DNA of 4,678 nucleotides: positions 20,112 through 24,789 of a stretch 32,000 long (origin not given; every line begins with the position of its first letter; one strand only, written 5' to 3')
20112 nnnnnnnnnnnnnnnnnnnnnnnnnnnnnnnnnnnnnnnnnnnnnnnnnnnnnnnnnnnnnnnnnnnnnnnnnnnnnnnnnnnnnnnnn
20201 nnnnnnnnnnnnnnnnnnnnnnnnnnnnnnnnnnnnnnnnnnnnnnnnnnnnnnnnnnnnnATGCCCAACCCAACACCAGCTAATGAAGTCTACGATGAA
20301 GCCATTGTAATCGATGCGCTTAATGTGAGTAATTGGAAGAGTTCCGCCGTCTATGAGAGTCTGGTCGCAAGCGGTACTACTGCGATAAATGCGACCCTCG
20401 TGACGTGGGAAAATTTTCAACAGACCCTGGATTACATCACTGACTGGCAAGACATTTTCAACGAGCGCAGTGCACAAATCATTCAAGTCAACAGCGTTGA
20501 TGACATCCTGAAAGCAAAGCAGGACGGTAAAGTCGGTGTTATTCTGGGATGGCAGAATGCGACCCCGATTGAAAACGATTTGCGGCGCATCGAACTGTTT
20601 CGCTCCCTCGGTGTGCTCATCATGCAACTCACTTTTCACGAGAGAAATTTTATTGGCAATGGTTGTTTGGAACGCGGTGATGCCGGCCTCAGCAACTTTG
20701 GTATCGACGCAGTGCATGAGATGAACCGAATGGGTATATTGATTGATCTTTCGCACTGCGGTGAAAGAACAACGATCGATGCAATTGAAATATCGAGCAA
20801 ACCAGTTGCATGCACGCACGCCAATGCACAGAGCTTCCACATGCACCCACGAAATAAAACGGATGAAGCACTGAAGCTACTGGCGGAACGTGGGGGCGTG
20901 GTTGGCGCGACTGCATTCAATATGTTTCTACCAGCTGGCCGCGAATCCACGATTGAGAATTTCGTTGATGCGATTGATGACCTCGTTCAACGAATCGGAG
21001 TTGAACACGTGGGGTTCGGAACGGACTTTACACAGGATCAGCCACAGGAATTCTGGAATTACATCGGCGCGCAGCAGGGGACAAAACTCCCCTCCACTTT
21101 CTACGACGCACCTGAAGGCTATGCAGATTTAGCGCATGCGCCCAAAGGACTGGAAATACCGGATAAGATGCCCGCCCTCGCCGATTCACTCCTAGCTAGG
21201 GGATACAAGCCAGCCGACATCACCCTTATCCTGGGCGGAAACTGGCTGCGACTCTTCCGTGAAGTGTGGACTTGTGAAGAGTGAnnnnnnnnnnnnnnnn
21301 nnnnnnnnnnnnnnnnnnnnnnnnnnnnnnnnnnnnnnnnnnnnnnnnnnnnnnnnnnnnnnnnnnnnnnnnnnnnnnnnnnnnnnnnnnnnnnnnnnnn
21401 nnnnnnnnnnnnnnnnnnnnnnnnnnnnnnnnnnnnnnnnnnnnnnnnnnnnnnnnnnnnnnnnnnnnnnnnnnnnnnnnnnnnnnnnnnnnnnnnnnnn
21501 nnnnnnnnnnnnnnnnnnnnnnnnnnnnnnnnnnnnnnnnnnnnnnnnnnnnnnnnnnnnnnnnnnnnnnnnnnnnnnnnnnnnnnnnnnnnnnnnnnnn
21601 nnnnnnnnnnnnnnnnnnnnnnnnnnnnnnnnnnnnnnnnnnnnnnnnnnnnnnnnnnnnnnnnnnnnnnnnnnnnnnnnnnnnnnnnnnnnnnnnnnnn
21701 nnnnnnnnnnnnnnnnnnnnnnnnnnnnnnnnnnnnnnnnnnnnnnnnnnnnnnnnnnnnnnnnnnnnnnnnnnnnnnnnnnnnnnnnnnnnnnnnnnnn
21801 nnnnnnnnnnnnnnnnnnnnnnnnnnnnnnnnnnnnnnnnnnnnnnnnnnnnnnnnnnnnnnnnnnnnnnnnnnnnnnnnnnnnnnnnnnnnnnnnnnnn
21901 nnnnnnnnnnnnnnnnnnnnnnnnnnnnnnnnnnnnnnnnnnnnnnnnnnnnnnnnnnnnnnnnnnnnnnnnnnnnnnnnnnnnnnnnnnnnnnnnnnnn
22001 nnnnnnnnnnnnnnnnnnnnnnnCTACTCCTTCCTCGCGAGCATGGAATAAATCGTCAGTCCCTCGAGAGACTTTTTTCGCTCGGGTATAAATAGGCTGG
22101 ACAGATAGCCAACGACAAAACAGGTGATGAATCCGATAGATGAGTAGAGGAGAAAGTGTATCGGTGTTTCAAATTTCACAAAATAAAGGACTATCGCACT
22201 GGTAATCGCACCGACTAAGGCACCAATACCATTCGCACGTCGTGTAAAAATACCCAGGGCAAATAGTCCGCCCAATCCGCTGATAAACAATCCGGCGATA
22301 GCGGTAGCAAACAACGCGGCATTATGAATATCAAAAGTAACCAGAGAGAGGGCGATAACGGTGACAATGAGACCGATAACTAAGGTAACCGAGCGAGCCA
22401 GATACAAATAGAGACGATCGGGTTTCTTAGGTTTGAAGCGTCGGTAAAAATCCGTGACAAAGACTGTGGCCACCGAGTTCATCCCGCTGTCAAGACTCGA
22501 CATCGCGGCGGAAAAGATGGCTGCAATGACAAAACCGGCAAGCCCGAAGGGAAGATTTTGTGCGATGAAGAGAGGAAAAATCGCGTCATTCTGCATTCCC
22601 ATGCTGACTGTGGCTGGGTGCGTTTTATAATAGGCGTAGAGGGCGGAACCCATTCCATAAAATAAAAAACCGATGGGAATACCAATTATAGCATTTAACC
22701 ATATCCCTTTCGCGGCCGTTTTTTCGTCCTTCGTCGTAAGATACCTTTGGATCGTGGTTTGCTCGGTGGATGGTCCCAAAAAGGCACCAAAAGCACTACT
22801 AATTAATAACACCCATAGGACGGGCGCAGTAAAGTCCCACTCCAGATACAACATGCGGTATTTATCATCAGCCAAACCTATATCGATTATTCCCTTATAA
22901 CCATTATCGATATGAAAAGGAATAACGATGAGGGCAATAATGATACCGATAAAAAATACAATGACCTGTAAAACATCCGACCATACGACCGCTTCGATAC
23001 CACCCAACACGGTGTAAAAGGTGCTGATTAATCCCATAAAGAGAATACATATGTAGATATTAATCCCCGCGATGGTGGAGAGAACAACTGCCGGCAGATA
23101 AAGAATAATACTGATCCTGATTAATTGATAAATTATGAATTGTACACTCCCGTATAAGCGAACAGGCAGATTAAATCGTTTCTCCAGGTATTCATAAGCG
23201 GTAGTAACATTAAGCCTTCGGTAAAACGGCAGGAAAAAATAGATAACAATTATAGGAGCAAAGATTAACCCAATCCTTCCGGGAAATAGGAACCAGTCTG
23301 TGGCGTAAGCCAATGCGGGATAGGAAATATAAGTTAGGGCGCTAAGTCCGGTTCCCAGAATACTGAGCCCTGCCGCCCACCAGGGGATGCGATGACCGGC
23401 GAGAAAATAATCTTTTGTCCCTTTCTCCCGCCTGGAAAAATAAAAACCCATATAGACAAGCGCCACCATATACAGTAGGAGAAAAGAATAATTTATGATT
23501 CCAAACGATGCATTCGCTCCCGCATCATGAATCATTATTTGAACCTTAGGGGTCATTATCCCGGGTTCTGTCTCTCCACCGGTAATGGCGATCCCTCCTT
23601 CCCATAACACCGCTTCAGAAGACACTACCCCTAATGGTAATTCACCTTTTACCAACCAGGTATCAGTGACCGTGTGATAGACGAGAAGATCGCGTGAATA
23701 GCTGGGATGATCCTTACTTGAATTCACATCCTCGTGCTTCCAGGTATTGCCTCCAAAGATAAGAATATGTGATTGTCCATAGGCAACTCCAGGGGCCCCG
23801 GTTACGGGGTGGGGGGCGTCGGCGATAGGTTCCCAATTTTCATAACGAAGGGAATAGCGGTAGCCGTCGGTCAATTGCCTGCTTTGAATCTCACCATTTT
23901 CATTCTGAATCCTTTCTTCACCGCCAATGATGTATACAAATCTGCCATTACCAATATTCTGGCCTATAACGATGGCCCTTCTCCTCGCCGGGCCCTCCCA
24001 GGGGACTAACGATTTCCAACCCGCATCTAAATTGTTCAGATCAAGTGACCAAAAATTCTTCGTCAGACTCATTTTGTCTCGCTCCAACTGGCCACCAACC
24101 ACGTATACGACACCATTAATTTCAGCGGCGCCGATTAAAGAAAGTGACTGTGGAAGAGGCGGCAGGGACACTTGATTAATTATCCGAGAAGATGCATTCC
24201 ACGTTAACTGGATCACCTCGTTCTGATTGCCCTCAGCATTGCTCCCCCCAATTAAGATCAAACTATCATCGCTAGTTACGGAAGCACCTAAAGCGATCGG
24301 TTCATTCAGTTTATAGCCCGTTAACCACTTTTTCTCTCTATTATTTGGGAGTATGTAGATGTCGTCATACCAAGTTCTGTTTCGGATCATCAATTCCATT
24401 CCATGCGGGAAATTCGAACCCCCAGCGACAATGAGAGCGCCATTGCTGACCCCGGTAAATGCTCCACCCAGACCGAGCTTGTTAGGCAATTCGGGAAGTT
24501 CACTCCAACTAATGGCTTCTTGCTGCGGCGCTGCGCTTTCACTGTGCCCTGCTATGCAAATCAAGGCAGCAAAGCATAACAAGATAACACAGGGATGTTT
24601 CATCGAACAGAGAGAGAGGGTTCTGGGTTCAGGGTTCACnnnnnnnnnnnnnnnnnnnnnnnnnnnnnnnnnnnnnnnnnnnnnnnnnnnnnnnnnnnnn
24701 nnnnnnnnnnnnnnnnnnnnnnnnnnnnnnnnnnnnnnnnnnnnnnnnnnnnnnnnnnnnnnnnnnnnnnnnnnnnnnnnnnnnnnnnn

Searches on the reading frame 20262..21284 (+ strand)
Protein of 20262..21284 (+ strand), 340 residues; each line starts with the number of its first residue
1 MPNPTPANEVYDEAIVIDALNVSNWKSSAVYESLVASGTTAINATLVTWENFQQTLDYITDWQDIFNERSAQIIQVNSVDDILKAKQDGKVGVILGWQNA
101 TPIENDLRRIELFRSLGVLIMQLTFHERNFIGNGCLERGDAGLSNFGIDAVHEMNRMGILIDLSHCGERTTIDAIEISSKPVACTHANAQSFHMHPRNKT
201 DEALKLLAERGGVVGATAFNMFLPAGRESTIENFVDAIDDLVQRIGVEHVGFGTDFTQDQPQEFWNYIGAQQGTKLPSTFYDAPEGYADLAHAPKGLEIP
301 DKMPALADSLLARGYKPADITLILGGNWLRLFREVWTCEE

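Call 9: search_protein_families(library=pfam, proteins=[window:20262-21284:+])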
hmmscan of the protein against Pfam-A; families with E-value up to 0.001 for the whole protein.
window:20262-21284:+ (340 aa): 1 family
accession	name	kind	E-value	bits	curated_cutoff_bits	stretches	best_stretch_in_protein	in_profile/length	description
PF01244.27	Peptidase_M19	-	9.1e-81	271.9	26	1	42-334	56-319/319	Membrane dipeptidase (Peptidase family M19)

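Call 39: find_encoding_contigs(protein=window:20262-21284:+, flank=5000, max_places=8)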
Protein window:20262-21284:+ (340 aa): 4 contigs read that carry it; 3 places shown.
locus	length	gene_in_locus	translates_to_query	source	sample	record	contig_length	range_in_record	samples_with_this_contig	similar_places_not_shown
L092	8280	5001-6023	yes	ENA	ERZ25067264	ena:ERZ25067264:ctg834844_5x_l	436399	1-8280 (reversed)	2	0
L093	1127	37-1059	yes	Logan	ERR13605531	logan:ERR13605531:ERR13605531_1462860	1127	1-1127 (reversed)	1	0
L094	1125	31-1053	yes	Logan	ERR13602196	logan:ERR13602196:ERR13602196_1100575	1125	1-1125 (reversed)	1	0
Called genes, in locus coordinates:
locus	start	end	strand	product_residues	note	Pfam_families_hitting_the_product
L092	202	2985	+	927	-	PF16743:PliI (faint), PF01839:FG-GAP (faint), PF13517:FG-GAP_3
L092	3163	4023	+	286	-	PF04909:Amidohydro_2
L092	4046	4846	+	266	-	PF00106:adh_short, PF08659:KR (weak), PF13561:adh_short_C2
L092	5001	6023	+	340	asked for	PF01244:Peptidase_M19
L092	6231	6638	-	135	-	PF05635:23S_rRNA_IVP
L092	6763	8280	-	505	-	?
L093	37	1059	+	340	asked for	PF01244:Peptidase_M19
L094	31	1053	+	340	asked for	PF01244:Peptidase_M19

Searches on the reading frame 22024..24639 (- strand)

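Call 9: search_protein_families(library=pfam, proteins=[window:22024-24639:-])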
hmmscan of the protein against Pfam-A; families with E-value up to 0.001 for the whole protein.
window:22024-24639:- (871 aa): 9 families
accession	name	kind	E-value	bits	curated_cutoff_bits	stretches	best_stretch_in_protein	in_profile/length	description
PF00474.23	SSF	-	5.8e-48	164.2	22.8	1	411-813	1-405/406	Sodium:solute symporter family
PF24996.1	NANM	-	2.7e-34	119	45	2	160-369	2-220/350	N-acetylneuraminate epimerase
PF24681.1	Kelch_KLHDC2_KLHL20_DRC7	-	4.4e-21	75.6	50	2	120-355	4-221/221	KLHDC2/KLHL20/DRC7 Kelch-repeats domain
PF24981.1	Beta-prop_ATRN-LZTR1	-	2e-12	47.4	50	1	121-355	46-279/289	Attractin/LZTR1 beta-propeller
PF13964.12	Kelch_6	-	7.8e-09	35.7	25.3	0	233-278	12-49/50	Kelch motif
PF01344.31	Kelch_1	-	5.7e-07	29.4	20.1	0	169-200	5-33/46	Kelch motif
PF13415.12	Kelch_3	-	7.7e-07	29.6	22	0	232-286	1-47/48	Galactose oxidase, central domain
PF07646.21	Kelch_2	-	3.9e-06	27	21.3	0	285-328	7-41/48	Kelch motif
PF13418.12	Kelch_4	-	1.4e-05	25.4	21.6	0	120-163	8-48/49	Galactose oxidase, central domain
